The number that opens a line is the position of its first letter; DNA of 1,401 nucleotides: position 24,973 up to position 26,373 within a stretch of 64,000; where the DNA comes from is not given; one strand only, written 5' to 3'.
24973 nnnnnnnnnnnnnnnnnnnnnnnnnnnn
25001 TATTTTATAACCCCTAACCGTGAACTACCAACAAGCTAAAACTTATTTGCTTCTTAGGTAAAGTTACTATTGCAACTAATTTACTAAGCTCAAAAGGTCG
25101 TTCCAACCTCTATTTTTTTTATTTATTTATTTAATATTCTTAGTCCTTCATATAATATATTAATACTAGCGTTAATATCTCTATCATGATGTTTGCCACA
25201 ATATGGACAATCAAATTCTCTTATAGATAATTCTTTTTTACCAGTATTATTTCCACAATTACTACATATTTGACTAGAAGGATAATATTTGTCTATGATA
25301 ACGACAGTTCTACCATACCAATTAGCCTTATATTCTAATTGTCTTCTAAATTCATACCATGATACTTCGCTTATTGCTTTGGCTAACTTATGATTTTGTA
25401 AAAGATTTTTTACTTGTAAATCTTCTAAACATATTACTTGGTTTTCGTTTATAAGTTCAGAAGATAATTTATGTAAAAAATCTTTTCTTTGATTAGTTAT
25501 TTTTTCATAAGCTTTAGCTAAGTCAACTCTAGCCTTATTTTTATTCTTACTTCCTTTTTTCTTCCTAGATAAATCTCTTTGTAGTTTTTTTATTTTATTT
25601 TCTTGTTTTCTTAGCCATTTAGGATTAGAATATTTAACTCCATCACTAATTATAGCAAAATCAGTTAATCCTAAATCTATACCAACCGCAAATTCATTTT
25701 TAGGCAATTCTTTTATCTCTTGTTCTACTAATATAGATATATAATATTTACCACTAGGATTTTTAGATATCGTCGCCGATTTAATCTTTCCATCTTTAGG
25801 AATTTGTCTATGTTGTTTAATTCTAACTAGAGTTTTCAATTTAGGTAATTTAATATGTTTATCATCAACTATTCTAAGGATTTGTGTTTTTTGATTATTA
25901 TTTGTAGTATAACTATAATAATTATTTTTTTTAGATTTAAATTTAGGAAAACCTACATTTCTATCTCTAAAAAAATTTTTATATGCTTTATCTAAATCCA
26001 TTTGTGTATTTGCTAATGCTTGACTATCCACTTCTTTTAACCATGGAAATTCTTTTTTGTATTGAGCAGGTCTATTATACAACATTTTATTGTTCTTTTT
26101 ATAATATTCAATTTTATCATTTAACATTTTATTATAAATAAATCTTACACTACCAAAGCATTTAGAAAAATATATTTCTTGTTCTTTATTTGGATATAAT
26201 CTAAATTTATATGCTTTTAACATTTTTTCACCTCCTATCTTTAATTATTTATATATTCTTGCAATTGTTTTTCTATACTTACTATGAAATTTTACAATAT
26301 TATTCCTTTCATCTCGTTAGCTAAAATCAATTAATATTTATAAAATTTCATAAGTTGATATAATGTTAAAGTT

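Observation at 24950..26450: Solo TnpB (IS605-family RNA-guided nuclease) with a structured 3' omega-RNA region, lodged between RNR and a repair kinase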

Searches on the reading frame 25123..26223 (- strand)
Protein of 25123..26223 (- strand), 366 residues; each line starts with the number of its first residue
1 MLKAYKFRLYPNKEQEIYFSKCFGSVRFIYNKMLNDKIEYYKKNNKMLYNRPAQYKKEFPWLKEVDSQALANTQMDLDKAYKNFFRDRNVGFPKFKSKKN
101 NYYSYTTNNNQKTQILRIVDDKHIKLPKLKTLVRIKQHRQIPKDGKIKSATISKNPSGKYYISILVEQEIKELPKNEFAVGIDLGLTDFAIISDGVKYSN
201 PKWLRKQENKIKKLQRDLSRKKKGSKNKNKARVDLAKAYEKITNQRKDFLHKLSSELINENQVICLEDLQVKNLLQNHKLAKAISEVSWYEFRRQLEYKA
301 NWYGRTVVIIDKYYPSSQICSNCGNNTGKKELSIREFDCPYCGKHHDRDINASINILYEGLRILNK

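Call 3: search_protein_families(library=pfam, proteins=[window:25123-26223:-], max_evalue=0.01)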
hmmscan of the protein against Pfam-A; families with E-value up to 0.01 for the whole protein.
window:25123-26223:- (366 aa): 4 families
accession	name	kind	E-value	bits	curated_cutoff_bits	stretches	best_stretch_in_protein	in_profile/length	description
PF01385.25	OrfB_IS605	-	3.6e-27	95.4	30.5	1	164-277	2-119/120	Probable transposase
PF07282.18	Cas12f1-like_TNB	-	1e-26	93.3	26.3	1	289-356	1-60/60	Cas12f1-like, TNB domain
PF12323.14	HTH_OrfB_IS605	-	4.6e-20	71.3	21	1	1-46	1-47/47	Helix-turn-helix domain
PF13248.11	Zn_ribbon_3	-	0.0022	17.8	27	0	336-350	2-17/26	zinc-ribbon domain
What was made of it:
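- On TnpB (IS200/IS605-family OMEGA RNA-guided nuclease): Scores of 71.3, 95.4 and 93.3 bits, all above the Pfam gathering cut-offs (call 3).
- Checked: It matches HTH_OrfB_IS605, OrfB_IS605 and Cas12f1-like_TNB, all above the Pfam cut-offs (call 3).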

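Call 9: search_dna_similar(query=window:25123-26223:-, collection=phages, mode=protein, max_rows=25)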
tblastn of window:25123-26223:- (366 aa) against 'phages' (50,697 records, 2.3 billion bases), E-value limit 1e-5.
Records with a match: 438; places in all: 678; records where one place covers at least 80% of the query: 370.
Best place of each record, by identity: 60-80% 2; <60% 436.
By first word of the organism name: Staphylococcus 98; Mycobacterium 44; Lactobacillus 26; Bacteriophage 23; Helicobacter 23; Bacillus 20; Streptococcus 18; Prevotella 15; Campylobacter 11; Ralstonia 11; and 46 more.
By host as written in the record: - 56; Staphylococcus aureus 31; Mycobacterium smegmatis mc2 155 29; Prevotella sp. 15; Helicobacter pylori 15; Lactobacillus plantarum 10; Streptococcus thermophilus 8; Mycobacterium smegmatis mc#155 8; and 148 more.
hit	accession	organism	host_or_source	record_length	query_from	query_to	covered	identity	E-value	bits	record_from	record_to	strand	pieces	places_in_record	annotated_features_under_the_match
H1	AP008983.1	Clostridium phage c-st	Clostridium botulinum type C strain ...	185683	1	357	98%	65.6%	2e-134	428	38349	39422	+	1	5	putative IS transposase (OrfB)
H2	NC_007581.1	Clostridium phage c-st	Clostridium botulinum type C strain ...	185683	1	357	98%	65.6%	2e-134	428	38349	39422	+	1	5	transposase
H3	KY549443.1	Enterococcus phage EFP01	Enterococcus faecium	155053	2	363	99%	57.6%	2e-123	397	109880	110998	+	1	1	transposase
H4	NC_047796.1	Enterococcus phage EFP01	Enterococcus faecium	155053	2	363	99%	57.6%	2e-123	397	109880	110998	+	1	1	transposase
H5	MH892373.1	Streptococcus phage SW27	Streptococcus thermophilus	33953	3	363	99%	53.9%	3e-112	365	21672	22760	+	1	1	transposase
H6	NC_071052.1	Streptococcus phage SW27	Streptococcus thermophilus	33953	3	363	99%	53.9%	3e-112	365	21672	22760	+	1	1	transposase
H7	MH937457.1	Streptococcus phage CHPC1248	Streptococcus thermophilus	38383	3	363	99%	53.9%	3e-112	365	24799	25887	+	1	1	mobile element protein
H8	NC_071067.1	Streptococcus phage CHPC1248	Streptococcus thermophilus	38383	3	363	99%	53.9%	3e-112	365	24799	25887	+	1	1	transposase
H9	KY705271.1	Streptococcus phage P7574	Streptococcus thermophilus ST68757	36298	3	363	99%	53.9%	3e-112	365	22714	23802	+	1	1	transposase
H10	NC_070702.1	Streptococcus phage P7574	Streptococcus thermophilus ST68757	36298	3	363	99%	53.9%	3e-112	365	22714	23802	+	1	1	transposase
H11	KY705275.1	Streptococcus phage P7632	Streptococcus thermophilus ST69763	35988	3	363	99%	53.9%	7e-112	363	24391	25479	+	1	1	transposase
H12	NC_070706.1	Streptococcus phage P7632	Streptococcus thermophilus ST69763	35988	3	363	99%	53.9%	7e-112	363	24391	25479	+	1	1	transposase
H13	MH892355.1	Streptococcus phage SW4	Streptococcus thermophilus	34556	3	363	99%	53.6%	5e-112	364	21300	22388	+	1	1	transposase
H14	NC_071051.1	Streptococcus phage SW4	Streptococcus thermophilus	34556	3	363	99%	53.6%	5e-112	364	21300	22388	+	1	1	transposase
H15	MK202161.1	Streptococcus phage CHPC1282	Streptococcus thermophilus STCH_16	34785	3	363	99%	53.6%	5e-112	364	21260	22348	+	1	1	mobile element protein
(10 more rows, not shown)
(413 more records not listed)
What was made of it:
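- Closest known: OrfB/TnpB of Clostridium phage c-st, and TnpB genes in other Bacillota phages. Same: c-st is the closest annotated phage homologue: 65.6% amino-acid identity over 98% of the protein (call 9).
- TnpB genes are extremely common passengers: 438 phage records hold homologues (call 9).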

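Call 11: find_encoding_contigs(protein=window:25123-26223:-, flank=3000, max_places=10)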
Protein window:25123-26223:- (366 aa): 20 contigs read that carry it; 2 places shown.
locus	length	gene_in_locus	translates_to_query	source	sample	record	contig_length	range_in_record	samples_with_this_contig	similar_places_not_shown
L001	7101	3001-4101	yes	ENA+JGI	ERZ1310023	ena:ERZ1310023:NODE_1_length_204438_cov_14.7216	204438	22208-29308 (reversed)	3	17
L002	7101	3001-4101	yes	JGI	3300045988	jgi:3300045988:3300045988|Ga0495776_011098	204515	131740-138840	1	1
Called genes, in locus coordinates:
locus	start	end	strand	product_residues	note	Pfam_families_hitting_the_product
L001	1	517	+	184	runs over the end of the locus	PF06908:YpsA (weak)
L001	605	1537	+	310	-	PF00574:CLP_protease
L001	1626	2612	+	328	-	PF08433:KTI12, PF13671:AAA_33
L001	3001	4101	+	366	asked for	PF12323:HTH_OrfB_IS605, PF01385:OrfB_IS605, PF07282:Cas12f1-like_TNB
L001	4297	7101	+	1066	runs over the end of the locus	PF02867:Ribonuc_red_lgC, PF14890:Intein_splicing, PF14528:LAGLIDADG_3 (weak), PF12637:TSCPD (weak)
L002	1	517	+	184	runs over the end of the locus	PF06908:YpsA (weak)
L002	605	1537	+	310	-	PF00574:CLP_protease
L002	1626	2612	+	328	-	PF08433:KTI12, PF13671:AAA_33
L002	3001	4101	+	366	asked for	PF12323:HTH_OrfB_IS605, PF01385:OrfB_IS605, PF07282:Cas12f1-like_TNB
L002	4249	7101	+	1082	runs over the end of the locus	PF02867:Ribonuc_red_lgC, PF14890:Intein_splicing, PF14528:LAGLIDADG_3 (weak), PF12637:TSCPD (weak)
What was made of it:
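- On Homing endonuclease gene (functional class): Occupied: at least 20 contigs (call 11).
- The identical protein is found on at least 20 contigs in the same context (call 11). The element is fixed in its lineage (call 11).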

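Call 12: find_homologous_proteins(query=window:25123-26223:-, max_evalue=1e-30)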
Query window:25123-26223:- (366 aa): 8000 proteins with E <= 1e-30 among 8000 candidates; the best 120 are listed.
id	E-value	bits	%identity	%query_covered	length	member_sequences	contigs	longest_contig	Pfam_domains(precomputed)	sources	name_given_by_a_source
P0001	5.9e-218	741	90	100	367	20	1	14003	PF12323.15,PF01385.26,PF07282.19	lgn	-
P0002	2.6e-216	735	90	100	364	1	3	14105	PF12323.15,PF01385.26,PF07282.19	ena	-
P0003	5.4e-214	728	89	100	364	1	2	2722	PF12323.15,PF01385.26,PF07282.19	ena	-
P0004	2.2e-212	723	88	100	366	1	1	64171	PF12323.15,PF01385.26,PF07282.19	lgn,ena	-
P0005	5.4e-212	721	88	100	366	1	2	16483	PF12323.15,PF01385.26,PF07282.19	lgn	-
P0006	2.4e-211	719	89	100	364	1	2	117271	PF12323.15,PF01385.26,PF07282.19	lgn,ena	-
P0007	1.1e-210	717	88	100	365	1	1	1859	PF12323.15,PF01385.26,PF07282.19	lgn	-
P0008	5.3e-210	715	87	100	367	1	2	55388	PF12323.15,PF01385.26,PF07282.19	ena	-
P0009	8.1e-210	714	87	100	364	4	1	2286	PF12323.15,PF01385.26,PF07282.19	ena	-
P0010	7.5e-209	711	86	100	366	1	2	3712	PF12323.15,PF01385.26,PF07282.19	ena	-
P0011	8.0e-207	704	86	100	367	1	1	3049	PF12323.15,PF01385.26,PF07282.19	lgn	-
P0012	5.3e-205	698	86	100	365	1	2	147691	PF12323.15,PF01385.26,PF07282.19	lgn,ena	-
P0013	7.9e-204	694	84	100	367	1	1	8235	PF12323.15,PF01385.26,PF07282.19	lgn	-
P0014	7.1e-203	691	86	99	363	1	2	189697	PF12323.15,PF01385.26,PF07282.19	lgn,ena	-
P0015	2.3e-202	690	85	99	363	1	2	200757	PF12323.15,PF01385.26,PF07282.19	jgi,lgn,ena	jgi:putative transposase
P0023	4.6e-201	685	84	100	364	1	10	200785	PF12323.15,PF01385.26,PF07282.19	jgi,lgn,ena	-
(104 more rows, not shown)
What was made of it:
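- Closest known: OrfB/TnpB of Clostridium phage c-st, and TnpB genes in other Bacillota phages. Different: Divergence is much greater than to the unannotated metagenomic copies, which are 80-90% identical (call 12).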

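Call 16: find_encoding_contigs(protein=P0023, flank=3000, max_places=8)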
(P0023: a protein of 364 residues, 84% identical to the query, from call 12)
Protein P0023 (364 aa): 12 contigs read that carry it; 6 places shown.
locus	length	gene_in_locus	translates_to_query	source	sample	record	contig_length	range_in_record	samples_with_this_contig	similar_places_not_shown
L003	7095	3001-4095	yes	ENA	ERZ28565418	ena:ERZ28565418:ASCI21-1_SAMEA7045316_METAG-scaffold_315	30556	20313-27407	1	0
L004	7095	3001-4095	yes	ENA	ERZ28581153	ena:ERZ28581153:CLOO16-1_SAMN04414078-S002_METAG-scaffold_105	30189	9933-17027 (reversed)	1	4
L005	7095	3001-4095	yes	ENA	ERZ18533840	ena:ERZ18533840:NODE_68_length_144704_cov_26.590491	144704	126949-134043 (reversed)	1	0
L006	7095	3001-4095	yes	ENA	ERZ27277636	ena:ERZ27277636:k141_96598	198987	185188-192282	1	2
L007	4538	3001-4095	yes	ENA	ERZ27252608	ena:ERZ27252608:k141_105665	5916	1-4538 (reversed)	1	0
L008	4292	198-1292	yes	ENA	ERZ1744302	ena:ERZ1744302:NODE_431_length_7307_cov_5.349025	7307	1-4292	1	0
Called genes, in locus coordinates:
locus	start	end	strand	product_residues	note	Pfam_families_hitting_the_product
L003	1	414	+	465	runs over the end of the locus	-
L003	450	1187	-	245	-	PF01832:Glucosaminidase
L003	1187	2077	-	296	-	PF01183:Glyco_hydro_25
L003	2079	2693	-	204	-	-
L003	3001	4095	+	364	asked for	PF12323:HTH_OrfB_IS605, PF01385:OrfB_IS605, PF07282:Cas12f1-like_TNB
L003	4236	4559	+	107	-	-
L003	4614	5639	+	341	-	-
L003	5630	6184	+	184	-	-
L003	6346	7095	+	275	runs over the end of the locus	-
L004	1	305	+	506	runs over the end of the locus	PF04851:ResIII, PF00270:DEAD (faint)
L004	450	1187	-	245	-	PF01832:Glucosaminidase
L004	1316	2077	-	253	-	PF01183:Glyco_hydro_25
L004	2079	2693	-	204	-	-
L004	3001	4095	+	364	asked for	PF12323:HTH_OrfB_IS605, PF01385:OrfB_IS605, PF07282:Cas12f1-like_TNB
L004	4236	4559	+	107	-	-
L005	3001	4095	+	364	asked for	PF12323:HTH_OrfB_IS605, PF01385:OrfB_IS605, PF07282:Cas12f1-like_TNB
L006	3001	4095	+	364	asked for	PF12323:HTH_OrfB_IS605, PF01385:OrfB_IS605, PF07282:Cas12f1-like_TNB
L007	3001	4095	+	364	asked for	PF12323:HTH_OrfB_IS605, PF01385:OrfB_IS605, PF07282:Cas12f1-like_TNB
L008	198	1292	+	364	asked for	PF12323:HTH_OrfB_IS605, PF01385:OrfB_IS605, PF07282:Cas12f1-like_TNB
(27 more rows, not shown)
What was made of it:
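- The same locked allele at site B occurs in phages with differing neighbouring genes (call 16).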

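Call 17: find_encoding_contigs(protein=P0015, flank=3000, max_places=6)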
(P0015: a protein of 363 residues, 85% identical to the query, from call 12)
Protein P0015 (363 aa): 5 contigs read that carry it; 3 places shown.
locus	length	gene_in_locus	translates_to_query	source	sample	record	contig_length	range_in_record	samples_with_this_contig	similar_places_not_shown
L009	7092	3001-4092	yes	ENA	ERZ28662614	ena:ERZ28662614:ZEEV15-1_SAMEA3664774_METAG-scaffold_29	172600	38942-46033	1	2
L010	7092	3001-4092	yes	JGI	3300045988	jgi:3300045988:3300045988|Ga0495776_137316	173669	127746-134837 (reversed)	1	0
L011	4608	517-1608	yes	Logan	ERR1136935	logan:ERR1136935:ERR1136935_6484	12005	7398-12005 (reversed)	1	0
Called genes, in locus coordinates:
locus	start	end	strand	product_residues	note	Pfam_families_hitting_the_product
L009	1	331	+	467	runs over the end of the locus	-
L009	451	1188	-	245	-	PF01832:Glucosaminidase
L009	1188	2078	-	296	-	PF01183:Glyco_hydro_25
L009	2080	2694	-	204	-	-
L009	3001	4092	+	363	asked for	PF12323:HTH_OrfB_IS605, PF01385:OrfB_IS605, PF07282:Cas12f1-like_TNB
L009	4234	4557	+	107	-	-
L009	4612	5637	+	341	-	-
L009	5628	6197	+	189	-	-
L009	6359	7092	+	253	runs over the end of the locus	-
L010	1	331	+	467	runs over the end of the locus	-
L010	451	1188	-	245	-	PF01832:Glucosaminidase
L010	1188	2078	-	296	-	PF01183:Glyco_hydro_25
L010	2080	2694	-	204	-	-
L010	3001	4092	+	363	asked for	PF12323:HTH_OrfB_IS605, PF01385:OrfB_IS605, PF07282:Cas12f1-like_TNB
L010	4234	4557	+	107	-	-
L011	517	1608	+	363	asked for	PF12323:HTH_OrfB_IS605, PF01385:OrfB_IS605, PF07282:Cas12f1-like_TNB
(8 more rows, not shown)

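Call 18: find_encoding_contigs(protein=P0001, flank=3000, max_places=6)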
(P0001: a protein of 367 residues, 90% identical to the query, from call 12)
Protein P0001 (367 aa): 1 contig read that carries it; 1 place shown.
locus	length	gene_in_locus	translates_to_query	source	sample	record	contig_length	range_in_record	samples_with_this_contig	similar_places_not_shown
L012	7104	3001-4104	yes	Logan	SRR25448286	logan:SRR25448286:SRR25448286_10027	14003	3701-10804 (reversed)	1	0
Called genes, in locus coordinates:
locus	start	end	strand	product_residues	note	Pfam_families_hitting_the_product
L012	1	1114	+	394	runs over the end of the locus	-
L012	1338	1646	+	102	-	-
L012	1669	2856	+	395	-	PF00149:Metallophos (weak), PF12850:Metallophos_2 (weak)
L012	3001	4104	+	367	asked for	PF12323:HTH_OrfB_IS605, PF01385:OrfB_IS605, PF07282:Cas12f1-like_TNB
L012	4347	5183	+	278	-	PF27269:YonG_N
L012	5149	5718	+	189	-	PF03237:Terminase_6N (weak)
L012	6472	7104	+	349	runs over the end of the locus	-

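Call 26: search_solved_structures(query=window:25123-26223:-, show_alignments=2, max_evalue=0.001)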
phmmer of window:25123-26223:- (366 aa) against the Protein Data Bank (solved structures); distinct sequences matched with E-value up to 0.001: 20.
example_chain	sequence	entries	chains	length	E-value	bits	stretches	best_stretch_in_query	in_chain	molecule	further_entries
9yyg_A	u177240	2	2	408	7e-92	311.4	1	3-361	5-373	AI-designed RNA-guided nuclease | AI-generated RNA-guided nuclease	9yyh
8bf8_A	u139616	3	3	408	1.1e-83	284.4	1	3-361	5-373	RNA-guided DNA endonuclease TnpB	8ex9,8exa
8h1j_A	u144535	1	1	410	1.1e-83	284.4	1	3-361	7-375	RNA-guided DNA endonuclease TnpB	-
8iaz_A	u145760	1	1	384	6.3e-48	166.8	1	1-356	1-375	Transposase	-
9j09_A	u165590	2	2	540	6e-39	137.3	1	47-364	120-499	Transposase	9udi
9jfo_A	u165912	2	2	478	8.8e-36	126.8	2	234-363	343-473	LaTranC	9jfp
9jfq_A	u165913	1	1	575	2e-35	125.6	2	234-363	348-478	LaTranC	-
9b0l_P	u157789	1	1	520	2.8e-20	75.9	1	151-362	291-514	TnpB-like protein L79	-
9nzp_A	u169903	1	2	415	4.4e-12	48.9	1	133-357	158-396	IS200/IS605 family element transposase accessory protein TnpB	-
8hr5_A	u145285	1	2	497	2.3e-10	43.3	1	88-359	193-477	Transposase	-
9nzq_A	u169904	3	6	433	2.4e-09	39.9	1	201-358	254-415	Cas12f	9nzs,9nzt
8j3r_A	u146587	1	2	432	6.2e-09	38.6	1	150-358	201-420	Transposase IS605 OrfB C-terminal domain-containing protein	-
8j1j_A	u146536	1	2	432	7.4e-09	38.3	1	158-358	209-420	Transposase IS605 OrfB C-terminal domain-containing protein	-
8j12_A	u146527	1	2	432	3.1e-08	36.3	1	209-358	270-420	Transposase IS605 OrfB C-terminal domain-containing protein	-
7wju_A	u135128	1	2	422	7.6e-08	35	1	220-358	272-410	OrfB_Zn_ribbon domain-containing protein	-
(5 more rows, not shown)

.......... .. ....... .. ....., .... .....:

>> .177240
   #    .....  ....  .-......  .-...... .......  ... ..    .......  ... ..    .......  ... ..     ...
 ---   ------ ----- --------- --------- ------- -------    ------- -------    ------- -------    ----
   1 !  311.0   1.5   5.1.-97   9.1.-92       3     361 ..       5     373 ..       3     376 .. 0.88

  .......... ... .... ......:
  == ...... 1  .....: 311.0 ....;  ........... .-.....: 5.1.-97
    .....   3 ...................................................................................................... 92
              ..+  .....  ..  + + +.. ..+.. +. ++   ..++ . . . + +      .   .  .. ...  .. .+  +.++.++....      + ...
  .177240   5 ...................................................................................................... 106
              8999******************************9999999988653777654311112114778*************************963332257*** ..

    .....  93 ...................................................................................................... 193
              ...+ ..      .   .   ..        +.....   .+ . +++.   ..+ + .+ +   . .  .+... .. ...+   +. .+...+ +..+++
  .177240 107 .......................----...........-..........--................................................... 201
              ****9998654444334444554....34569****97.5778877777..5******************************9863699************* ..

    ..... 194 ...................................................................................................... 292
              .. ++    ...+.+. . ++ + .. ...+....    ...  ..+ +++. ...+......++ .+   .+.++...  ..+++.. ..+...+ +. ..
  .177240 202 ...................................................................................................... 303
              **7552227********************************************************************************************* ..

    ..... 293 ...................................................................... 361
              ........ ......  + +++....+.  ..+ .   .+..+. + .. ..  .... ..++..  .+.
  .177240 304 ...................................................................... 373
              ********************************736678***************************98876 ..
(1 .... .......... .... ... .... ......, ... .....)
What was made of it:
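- On TnpB (IS200/IS605-family OMEGA RNA-guided nuclease): D183/E267/D349 align to ISDra2 D191/E278/D361 (call 26).
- Closest known: ISDra2 TnpB with its omega/reRNA. Same: Full-length homology (E=1e-83, 284 bits, residues 3-361; call 26).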
